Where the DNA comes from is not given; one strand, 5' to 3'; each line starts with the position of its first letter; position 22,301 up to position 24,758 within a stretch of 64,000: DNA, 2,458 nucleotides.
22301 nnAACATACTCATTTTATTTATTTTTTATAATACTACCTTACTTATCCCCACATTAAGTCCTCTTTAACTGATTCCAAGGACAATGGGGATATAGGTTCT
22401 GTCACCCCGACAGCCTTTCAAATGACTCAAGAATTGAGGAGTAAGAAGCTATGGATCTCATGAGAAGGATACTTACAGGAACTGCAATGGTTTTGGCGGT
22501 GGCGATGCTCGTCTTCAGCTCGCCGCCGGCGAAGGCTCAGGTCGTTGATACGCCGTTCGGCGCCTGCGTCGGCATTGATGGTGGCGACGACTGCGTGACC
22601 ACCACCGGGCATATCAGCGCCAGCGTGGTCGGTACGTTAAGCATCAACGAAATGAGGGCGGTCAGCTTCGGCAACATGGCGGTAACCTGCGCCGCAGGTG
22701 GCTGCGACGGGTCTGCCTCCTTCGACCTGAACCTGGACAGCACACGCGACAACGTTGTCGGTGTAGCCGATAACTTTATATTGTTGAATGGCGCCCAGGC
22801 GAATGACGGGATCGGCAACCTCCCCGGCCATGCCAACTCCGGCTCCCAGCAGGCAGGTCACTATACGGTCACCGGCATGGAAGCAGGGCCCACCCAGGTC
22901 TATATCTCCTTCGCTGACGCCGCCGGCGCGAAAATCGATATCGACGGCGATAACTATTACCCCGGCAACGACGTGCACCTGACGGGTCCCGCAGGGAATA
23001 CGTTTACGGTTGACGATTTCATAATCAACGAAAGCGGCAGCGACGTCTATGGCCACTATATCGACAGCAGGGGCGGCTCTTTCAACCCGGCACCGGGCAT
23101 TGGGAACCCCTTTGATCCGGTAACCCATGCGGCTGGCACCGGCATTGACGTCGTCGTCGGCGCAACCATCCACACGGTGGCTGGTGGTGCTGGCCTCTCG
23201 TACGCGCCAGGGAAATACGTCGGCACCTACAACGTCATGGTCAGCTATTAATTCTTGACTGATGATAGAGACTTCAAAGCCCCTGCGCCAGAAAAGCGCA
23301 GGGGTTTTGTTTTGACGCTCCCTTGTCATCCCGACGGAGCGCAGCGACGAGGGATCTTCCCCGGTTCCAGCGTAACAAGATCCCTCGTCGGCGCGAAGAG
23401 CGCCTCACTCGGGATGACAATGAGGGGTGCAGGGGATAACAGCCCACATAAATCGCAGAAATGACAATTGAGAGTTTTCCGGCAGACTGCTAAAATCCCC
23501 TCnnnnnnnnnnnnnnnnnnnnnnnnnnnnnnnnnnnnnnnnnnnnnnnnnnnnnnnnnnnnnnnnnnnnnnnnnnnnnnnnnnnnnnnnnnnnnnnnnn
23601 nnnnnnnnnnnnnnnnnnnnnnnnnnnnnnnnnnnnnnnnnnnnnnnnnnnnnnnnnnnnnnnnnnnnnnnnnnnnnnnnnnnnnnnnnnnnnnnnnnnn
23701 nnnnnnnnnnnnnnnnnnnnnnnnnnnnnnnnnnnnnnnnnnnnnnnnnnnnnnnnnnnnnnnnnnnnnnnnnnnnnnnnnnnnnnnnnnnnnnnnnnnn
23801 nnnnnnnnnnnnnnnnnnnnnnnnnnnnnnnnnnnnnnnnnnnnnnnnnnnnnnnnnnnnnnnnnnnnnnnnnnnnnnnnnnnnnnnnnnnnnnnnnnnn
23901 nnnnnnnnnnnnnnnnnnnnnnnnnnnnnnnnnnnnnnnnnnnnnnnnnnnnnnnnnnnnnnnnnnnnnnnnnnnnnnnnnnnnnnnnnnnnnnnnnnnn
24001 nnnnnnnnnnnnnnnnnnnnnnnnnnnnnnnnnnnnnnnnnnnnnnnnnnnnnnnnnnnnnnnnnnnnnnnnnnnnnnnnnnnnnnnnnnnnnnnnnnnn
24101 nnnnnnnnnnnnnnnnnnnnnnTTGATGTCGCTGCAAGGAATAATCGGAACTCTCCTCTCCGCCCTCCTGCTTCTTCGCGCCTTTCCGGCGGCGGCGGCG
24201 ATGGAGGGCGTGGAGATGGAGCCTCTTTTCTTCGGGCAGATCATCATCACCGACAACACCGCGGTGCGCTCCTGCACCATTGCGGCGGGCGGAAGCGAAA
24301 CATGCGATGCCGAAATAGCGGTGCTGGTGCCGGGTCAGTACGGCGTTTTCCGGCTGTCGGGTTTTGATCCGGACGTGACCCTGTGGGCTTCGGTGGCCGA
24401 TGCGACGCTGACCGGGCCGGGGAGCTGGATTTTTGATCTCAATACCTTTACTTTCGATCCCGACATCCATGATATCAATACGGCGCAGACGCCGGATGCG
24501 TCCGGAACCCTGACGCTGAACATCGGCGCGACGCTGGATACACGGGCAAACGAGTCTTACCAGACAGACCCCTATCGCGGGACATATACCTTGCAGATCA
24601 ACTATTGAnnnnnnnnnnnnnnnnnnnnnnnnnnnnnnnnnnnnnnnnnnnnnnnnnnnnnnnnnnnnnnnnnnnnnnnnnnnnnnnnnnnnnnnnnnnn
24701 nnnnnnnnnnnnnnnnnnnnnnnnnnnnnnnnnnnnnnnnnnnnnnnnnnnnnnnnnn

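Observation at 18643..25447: Uncharacterised DUF4402/SCPU-type fibre locus: three pilin-like subunits, a PapD-like chaperone and a divergent giant usher-like protein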

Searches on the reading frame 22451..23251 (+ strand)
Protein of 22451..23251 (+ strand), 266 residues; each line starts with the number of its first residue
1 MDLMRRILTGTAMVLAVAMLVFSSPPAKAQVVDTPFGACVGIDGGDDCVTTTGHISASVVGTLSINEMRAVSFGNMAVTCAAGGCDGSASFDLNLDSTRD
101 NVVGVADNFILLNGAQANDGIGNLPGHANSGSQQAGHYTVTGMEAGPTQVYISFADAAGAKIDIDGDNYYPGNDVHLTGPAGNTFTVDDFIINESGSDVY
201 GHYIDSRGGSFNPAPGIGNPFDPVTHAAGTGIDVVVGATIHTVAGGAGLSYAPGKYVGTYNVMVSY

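Call 3: search_protein_families(library=pfam, proteins=[window:22451-23251:+], max_evalue=1)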
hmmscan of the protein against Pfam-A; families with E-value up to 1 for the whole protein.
window:22451-23251:+ (266 aa): 1 family
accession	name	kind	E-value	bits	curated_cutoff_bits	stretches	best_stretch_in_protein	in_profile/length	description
PF14352.11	DUF4402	-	0.2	12.7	25.2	0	174-266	66-129/129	Domain of unknown function (DUF4402)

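Call 4: search_protein_families(library=ncbifam, proteins=[window:22451-23251:+], max_evalue=1)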
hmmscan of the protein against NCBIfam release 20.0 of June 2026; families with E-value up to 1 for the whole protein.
window:22451-23251:+ (266 aa): 0 families

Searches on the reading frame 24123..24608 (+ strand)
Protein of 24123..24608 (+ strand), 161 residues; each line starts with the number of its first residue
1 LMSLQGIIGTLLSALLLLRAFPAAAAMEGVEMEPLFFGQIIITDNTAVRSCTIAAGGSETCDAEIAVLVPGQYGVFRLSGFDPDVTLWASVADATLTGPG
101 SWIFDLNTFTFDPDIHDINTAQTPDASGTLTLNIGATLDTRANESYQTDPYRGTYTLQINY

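Call 3: search_protein_families(library=pfam, proteins=[window:24123-24608:+], max_evalue=1)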
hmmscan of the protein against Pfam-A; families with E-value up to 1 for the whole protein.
window:24123-24608:+ (161 aa): 1 family
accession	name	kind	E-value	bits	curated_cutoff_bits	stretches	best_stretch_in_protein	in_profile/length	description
PF14352.11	DUF4402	-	4.2e-11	44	25.2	1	33-161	7-129/129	Domain of unknown function (DUF4402)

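Call 4: search_protein_families(library=ncbifam, proteins=[window:24123-24608:+], max_evalue=1)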
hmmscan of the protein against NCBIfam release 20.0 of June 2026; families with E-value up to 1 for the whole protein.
window:24123-24608:+ (161 aa): 0 families

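Call 43: search_solved_structures(query=A4, max_evalue=10, show_alignments=3)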
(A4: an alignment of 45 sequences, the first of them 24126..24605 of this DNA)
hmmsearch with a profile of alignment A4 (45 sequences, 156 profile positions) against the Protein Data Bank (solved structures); distinct sequences matched with E-value up to 10: 15.
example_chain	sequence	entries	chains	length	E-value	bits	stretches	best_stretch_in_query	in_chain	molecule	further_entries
4lpw_A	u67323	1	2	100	0.091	15.7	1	49-90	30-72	TENCON variant A6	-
4lpy_A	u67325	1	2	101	0.11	15.5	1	49-90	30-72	TENCON variant G10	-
4lpv_A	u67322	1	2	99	0.11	15.5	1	48-90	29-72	TENCON variant P41BR3-42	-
3tes_A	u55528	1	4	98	0.15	15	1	48-90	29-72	Tencon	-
4lpu_A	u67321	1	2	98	0.15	15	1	52-91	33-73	TENCON variant P40AR2-32R2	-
4lpx_A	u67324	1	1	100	0.17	14.8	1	49-90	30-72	TENCON variant D4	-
5l2h_A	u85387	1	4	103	0.17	14.8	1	52-90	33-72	Centyrin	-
4m6a_A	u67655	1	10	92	0.18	14.7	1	49-90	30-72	Tencon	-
1gyv_A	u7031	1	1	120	0.24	14.3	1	43-100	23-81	ADAPTER-RELATED PROTEIN COMPLEX 1 GAMMA 1 SUBUNIT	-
4lpt_A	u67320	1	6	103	0.25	14.3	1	49-90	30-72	TENCON variant P54CR4-31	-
7sjo_E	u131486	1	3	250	1.1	12.2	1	1-86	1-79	Fab15H6.v4 Heavy Chain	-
8tb7_H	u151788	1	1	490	1.2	12.1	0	1-34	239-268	Fab24 BAK5 heavy chain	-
8iee_D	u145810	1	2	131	1.4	11.8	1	117-147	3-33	VHH-31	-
3kpt_A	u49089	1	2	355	2.3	11.1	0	23-68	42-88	Collagen adhesion protein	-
3rkp_A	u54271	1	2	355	2.3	11.1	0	23-68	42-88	Collagen adhesion protein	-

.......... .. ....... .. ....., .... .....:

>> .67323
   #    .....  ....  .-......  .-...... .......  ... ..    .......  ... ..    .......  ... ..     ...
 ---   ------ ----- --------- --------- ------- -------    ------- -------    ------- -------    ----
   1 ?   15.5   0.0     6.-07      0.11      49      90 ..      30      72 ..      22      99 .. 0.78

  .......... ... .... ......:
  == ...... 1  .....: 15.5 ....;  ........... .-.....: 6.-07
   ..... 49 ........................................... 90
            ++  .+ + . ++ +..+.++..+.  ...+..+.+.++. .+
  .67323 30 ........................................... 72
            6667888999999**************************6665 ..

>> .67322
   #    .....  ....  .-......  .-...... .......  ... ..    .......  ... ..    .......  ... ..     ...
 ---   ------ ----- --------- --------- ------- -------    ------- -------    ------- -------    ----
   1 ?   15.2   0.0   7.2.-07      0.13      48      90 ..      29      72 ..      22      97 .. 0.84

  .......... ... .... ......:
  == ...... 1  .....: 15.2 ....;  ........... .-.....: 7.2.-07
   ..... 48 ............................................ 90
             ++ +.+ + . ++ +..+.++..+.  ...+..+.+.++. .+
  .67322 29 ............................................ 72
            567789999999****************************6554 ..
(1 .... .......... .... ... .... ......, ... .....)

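Call 48: find_homologous_proteins(query=window:24126-24605:+, max_evalue=0.001)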
Query window:24126-24605:+ (160 aa): 15 proteins with E <= 0.001 among 328 candidates.
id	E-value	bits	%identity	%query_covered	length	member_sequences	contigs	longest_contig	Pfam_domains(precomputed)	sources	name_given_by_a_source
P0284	2.0e-100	351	100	100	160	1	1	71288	PF14352.12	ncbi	ncbi:MAG: DUF4402 domain-containing protein [Pseudomonadota bacterium]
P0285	3.7e-66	239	73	92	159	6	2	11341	PF14352.12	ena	-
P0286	1.7e-52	195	64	92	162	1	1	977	PF14352.12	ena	-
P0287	1.3e-51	192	61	94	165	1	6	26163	PF14352.12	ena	-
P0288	1.9e-51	192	66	93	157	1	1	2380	PF14352.12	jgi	jgi:hypothetical protein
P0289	6.5e-50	187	58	100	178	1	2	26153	PF14352.12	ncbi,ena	-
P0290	2.4e-48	182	62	93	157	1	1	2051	PF14352.12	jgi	-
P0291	4.4e-47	178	59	92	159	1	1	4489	PF14352.12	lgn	-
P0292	2.3e-44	169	59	93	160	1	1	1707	PF14352.12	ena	-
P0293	2.1e-43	166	57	84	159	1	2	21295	PF14352.12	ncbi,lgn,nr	ncbi:MAG: DUF4402 domain-containing protein [Alphaproteobacteria bacterium]|nr:DUF4402 domain-contai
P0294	4.3e-43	165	55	91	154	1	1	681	PF14352.12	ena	-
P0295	2.5e-41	159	54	93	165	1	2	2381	PF14352.12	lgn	-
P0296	6.9e-41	157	54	94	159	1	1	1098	PF14352.12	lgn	-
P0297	1.4e-38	150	59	85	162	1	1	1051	PF14352.12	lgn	-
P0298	1.1e-33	134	51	91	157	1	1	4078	PF14352.12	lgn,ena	-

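Call 59: predict_structure(alignment_id=A6)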
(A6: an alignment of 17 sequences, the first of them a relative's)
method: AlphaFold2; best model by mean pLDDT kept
length: 160 residues; sequences in the alignment: 17
mean_pLDDT: 86.6   pTM: 0.74
mean pLDDT of the five models: 86.6, 86.3, 85.9, 84.2, 82.1
residues with pLDDT >= 90: 92; 70-90: 53; 50-70: 15; < 50: 0
segments of 3 or more residues with pLDDT < 50: none
pLDDT, mean of each block of 10 residues (from residue 1): 71 70 78 90 93 93 93 95 95 71 86 95 97 93 82 84
secondary structure, 60 per line:
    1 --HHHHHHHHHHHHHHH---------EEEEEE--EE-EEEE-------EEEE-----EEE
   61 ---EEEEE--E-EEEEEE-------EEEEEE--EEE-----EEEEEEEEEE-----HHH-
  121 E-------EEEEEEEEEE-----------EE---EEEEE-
elements in order: H3-17 E27-32 E38-41 E49-52 E58-60 E64-68 E73-78 E86-91 E94-96 E102-111 E129-138 E155-159

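Call 62: fold_search(model_id=the predicted structure, library=pdb)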
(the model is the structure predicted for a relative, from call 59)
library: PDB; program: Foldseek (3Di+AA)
matches with E <= 10: 924; with E <= 0.001: 0
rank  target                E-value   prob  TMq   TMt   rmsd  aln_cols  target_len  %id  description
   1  4ayf_B                2.7e-02  0.77  0.31  0.37  11.0       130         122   13  Crystal structure of the complex of the Caf1M:Caf1 chaperone:subunit preassembly complex carrying the Tyr40Ala mutatio (released 2012-09-26)
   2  4y2l_F                8.9e-02  0.84  0.35  0.37   9.7       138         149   11  Structure of CFA/I pili major subunit CfaB trimer (released 2016-08-10)
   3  4y2n_C                1.0e-01  0.60  0.34  0.36  11.7       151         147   12  Structure of CFA/I pili major subunit CfaB trimer (released 2016-08-10)
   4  4y2l_D                1.1e-01  0.80  0.32  0.33   5.9       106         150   10  Structure of CFA/I pili major subunit CfaB trimer (released 2016-08-10)
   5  6xq6_B                1.5e-01  0.06  0.14  0.12  27.0       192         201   10  Receptor for Advanced Glycation End Products VC1 domain in complex with Fragment 11 (released 2021-07-14)
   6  3l89_C                1.6e-01  0.21  0.25  0.23  11.2       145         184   10  Human Adenovirus type 21 knob in complex with domains SCR1 and SCR2 of CD46 (membrane cofactor protein, MCP) (released 2010-04-14)
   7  6xq6_A                1.7e-01  0.04  0.13  0.11  26.5       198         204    8  Receptor for Advanced Glycation End Products VC1 domain in complex with Fragment 11 (released 2021-07-14)
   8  2oj6_C                1.9e-01  0.12  0.23  0.23  12.9       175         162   10  Crystal Structure of Reovirus T3D Attachment Protein Sigma1 head domain D345N mutant (released 2007-02-13)
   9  4y2l_B                2.0e-01  0.82  0.34  0.37   5.1       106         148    9  Structure of CFA/I pili major subunit CfaB trimer (released 2016-08-10)
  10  5iqm_A                2.0e-01  0.57  0.30  0.35   7.5       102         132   11  Crystal structure of the E. coli type 1 pilus subunit FimG (engineered variant with substitution Q134E; N-terminal Fim (released 2016-07-06)
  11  2oj6_E                2.0e-01  0.11  0.22  0.22  13.1       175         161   10  Crystal Structure of Reovirus T3D Attachment Protein Sigma1 head domain D345N mutant (released 2007-02-13)
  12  8ehs_A                2.1e-01  0.41  0.31  0.34  10.3       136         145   10  Cryo-EM reconstruction of the CS17 bacterial adhesion pili (released 2023-03-22)
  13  5iqo_A                2.1e-01  0.21  0.22  0.25   8.5       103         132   13  Crystal structure of the E. coli type 1 pilus subunit FimG (engineered variant with substitutions Q134E and S138E; N-t (released 2016-07-06)
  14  3bfq_G                2.2e-01  0.44  0.27  0.31   6.4       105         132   12  Crystal structure of truncated FimG (FimGt) in complex with the donor strand peptide of FimF (DSF) (released 2008-03-04)
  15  2ed6_A                2.4e-01  0.33  0.30  0.29  13.1       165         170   10  Crystal Structure of Envelope Protein VP28 from White Spot Syndrome Virus (WSSV) (released 2007-06-05)
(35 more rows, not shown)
